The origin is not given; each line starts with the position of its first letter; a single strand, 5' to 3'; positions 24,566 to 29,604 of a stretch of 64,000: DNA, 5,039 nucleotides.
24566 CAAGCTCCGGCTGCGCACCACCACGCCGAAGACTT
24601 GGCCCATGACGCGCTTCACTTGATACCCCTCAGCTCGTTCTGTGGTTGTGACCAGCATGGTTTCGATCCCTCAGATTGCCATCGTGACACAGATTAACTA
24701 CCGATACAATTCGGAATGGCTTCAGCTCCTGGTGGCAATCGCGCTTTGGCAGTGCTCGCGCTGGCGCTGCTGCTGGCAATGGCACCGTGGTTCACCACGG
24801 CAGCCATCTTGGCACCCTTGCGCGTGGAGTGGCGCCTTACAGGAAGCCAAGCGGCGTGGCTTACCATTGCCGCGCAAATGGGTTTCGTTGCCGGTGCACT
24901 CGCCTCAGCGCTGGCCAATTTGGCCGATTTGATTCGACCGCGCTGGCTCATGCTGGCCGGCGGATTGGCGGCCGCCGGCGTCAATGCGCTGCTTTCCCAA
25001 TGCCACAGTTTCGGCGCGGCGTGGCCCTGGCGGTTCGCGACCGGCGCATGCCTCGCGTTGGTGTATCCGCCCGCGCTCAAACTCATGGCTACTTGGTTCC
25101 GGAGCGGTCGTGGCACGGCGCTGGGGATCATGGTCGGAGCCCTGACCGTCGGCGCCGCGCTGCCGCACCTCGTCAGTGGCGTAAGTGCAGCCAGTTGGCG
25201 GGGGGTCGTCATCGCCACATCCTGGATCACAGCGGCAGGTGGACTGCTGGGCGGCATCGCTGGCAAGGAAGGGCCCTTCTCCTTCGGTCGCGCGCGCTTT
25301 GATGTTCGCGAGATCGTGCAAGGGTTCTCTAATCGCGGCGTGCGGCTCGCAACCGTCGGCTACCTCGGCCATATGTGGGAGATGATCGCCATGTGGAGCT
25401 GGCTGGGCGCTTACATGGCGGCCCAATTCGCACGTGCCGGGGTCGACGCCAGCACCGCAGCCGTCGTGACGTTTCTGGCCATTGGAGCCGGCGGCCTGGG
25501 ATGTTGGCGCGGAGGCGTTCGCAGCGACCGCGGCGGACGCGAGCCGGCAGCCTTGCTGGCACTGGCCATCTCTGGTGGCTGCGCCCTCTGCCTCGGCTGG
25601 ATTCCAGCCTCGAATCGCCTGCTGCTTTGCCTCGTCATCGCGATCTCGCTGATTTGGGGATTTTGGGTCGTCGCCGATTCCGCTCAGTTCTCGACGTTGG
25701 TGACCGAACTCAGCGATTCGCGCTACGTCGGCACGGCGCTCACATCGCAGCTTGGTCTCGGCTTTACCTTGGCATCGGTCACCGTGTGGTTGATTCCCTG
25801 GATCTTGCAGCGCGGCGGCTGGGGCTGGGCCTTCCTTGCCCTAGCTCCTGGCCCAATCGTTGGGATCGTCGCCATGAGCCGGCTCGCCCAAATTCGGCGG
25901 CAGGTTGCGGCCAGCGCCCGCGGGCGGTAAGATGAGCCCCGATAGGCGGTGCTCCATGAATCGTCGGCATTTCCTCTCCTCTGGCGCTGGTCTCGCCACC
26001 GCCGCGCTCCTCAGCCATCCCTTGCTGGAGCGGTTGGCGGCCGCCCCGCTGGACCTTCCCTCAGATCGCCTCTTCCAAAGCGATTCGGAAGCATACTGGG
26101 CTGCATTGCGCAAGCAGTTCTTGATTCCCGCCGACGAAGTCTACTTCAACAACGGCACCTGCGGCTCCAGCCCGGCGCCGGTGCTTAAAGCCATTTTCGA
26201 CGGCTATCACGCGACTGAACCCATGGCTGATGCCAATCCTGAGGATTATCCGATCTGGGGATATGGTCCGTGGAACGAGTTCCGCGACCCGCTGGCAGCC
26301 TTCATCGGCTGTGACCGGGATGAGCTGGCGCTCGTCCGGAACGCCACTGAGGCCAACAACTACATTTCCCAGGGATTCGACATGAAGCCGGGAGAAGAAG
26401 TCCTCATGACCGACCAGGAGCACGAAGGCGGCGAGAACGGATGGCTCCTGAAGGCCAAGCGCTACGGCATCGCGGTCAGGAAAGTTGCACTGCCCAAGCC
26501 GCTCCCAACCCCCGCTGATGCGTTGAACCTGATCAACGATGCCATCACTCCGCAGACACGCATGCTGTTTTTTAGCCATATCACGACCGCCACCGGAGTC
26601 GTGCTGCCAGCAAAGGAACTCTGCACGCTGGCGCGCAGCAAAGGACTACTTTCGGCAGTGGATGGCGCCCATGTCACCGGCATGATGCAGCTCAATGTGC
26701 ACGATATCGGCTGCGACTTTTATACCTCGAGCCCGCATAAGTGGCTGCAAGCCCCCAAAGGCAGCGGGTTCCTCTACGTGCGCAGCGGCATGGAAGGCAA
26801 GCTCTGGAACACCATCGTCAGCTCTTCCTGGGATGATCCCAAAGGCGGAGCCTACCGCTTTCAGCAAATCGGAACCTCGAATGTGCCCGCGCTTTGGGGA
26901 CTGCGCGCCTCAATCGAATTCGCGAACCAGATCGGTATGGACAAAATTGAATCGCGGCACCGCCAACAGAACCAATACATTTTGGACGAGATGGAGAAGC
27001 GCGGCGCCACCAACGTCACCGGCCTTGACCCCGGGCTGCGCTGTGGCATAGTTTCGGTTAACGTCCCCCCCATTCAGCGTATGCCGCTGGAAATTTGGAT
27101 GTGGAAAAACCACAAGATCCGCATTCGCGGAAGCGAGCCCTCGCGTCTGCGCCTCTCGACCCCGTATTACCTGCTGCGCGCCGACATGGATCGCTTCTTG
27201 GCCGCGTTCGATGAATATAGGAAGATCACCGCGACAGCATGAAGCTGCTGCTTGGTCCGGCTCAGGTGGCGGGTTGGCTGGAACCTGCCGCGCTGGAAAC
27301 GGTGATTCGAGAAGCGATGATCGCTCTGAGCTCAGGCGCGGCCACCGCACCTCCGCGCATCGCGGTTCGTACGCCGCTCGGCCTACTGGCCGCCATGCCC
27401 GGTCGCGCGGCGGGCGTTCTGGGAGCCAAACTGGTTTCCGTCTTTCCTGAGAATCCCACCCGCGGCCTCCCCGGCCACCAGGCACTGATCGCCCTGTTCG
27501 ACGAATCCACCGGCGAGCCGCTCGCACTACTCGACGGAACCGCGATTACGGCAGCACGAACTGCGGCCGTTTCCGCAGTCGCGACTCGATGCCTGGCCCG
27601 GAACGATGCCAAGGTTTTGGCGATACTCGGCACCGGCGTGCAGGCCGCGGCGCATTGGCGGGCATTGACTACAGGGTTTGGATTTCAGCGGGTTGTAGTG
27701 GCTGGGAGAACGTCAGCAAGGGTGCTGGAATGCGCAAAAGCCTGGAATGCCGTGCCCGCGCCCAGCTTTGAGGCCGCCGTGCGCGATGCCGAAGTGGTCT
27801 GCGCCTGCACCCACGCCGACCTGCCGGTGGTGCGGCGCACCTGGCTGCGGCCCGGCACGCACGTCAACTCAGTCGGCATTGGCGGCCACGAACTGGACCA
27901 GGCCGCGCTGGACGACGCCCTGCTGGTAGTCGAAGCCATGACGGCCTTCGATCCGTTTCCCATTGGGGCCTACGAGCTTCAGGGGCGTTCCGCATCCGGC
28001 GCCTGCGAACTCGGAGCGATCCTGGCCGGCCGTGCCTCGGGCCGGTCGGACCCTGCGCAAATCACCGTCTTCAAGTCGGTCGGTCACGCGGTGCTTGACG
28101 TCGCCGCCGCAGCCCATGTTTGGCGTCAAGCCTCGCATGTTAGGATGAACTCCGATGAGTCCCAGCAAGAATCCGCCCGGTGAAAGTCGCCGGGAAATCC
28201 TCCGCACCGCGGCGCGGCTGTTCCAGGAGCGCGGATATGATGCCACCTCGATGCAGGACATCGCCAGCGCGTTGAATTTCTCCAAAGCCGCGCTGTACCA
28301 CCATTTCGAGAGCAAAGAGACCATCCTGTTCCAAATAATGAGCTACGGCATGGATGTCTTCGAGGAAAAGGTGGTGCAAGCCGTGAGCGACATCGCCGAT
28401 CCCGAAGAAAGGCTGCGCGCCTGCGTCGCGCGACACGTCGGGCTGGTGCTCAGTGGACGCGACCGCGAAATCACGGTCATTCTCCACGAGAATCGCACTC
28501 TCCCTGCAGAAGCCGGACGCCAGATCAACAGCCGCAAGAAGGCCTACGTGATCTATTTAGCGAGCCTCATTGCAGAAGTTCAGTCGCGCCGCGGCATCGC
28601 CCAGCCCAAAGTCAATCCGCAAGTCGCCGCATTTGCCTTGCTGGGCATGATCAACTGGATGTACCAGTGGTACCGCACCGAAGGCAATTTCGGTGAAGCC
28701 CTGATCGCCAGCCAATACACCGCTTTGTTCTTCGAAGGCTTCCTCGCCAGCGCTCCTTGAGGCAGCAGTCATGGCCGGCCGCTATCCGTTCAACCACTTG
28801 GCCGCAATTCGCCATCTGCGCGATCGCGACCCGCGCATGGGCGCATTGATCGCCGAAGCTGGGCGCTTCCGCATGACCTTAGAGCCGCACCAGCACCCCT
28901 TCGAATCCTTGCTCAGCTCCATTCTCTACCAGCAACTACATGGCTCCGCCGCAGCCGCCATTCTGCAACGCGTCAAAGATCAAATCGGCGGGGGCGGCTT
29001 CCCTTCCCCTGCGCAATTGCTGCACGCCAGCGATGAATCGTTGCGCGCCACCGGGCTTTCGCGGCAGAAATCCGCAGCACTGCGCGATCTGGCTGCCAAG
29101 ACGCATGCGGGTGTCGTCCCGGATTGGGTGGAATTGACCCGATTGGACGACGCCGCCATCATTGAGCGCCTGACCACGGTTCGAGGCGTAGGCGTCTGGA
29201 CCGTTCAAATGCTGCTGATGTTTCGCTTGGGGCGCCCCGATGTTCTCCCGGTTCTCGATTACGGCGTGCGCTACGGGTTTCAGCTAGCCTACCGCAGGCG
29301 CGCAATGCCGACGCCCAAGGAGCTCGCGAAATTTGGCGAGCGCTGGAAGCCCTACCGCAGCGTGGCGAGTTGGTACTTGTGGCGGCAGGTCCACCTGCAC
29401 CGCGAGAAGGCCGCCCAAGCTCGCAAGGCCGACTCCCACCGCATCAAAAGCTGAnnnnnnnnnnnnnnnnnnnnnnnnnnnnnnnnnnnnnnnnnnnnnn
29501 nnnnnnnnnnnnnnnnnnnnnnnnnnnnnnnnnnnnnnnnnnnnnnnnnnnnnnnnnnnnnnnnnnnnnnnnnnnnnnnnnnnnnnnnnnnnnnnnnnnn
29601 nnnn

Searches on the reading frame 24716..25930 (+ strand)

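Call 45: search_protein_families(library=pfam, proteins=[window:24716-25930:+], max_evalue=0.00001)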
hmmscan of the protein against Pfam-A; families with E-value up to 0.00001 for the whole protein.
window:24716-25930:+ (404 aa): 1 family
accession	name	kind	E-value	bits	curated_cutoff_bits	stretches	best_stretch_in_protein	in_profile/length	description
PF07690.21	MFS_1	-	2e-15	57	33.4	1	14-343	1-333/347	Major Facilitator Superfamily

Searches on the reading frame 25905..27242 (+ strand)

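Call 45: search_protein_families(library=pfam, proteins=[window:25905-27242:+], max_evalue=0.00001)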
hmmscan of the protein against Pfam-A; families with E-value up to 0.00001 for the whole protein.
window:25905-27242:+ (445 aa): 3 families
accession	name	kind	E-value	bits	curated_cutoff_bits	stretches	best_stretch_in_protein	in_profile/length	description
PF00266.25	Aminotran_5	-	7.2e-43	147.4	21.5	1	123-397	45-326/371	Aminotransferase class-V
PF00155.27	Aminotran_1_2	-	1.1e-07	31.9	19.7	1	119-262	37-194/361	Aminotransferase class I and II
PF01053.26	Cys_Met_Meta_PP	-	4.6e-06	25.9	27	1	160-282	88-201/381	Cys/Met metabolism PLP-dependent enzyme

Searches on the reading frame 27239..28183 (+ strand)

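Call 45: search_protein_families(library=pfam, proteins=[window:27239-28183:+], max_evalue=0.00001)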
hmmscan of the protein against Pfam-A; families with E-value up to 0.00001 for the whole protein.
window:27239-28183:+ (314 aa): 2 families
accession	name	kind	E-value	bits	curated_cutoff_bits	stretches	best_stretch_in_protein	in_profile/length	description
PF02423.21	OCD_Mu_crystall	-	3.1e-61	207.5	24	1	18-298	19-310/314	Ornithine cyclodeaminase/mu-crystallin family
PF01488.26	Shikimate_DH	-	2e-06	28.4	24.3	1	122-204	10-96/138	Shikimate / quinate 5-dehydrogenase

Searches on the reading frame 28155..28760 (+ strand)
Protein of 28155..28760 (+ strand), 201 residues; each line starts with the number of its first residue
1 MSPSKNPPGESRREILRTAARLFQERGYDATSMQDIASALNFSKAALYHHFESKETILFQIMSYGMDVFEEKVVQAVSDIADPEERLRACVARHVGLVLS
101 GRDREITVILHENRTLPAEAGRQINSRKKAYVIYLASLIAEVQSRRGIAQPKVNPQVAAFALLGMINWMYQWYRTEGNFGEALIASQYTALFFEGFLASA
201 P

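Call 45: search_protein_families(library=pfam, proteins=[window:28155-28760:+], max_evalue=0.00001)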
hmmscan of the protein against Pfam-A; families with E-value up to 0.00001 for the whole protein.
window:28155-28760:+ (201 aa): 2 families
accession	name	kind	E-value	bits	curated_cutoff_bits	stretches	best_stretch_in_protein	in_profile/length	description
PF17932.6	TetR_C_24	-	1e-23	84.2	26.4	1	82-195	3-113/114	Tetracyclin repressor-like, C-terminal domain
PF00440.29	TetR_N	-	1.2e-19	70.2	24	1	15-60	1-46/47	Bacterial regulatory proteins, tetR family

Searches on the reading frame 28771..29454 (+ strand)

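Call 45: search_protein_families(library=pfam, proteins=[window:28771-29454:+], max_evalue=0.00001)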
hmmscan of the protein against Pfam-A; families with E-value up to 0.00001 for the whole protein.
window:28771-29454:+ (227 aa): 1 family
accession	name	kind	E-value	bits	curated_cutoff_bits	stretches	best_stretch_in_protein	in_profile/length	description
PF00730.31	HhH-GPD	-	4.2e-15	56.4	26.2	1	49-193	2-107/108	HhH-GPD superfamily base excision DNA repair protein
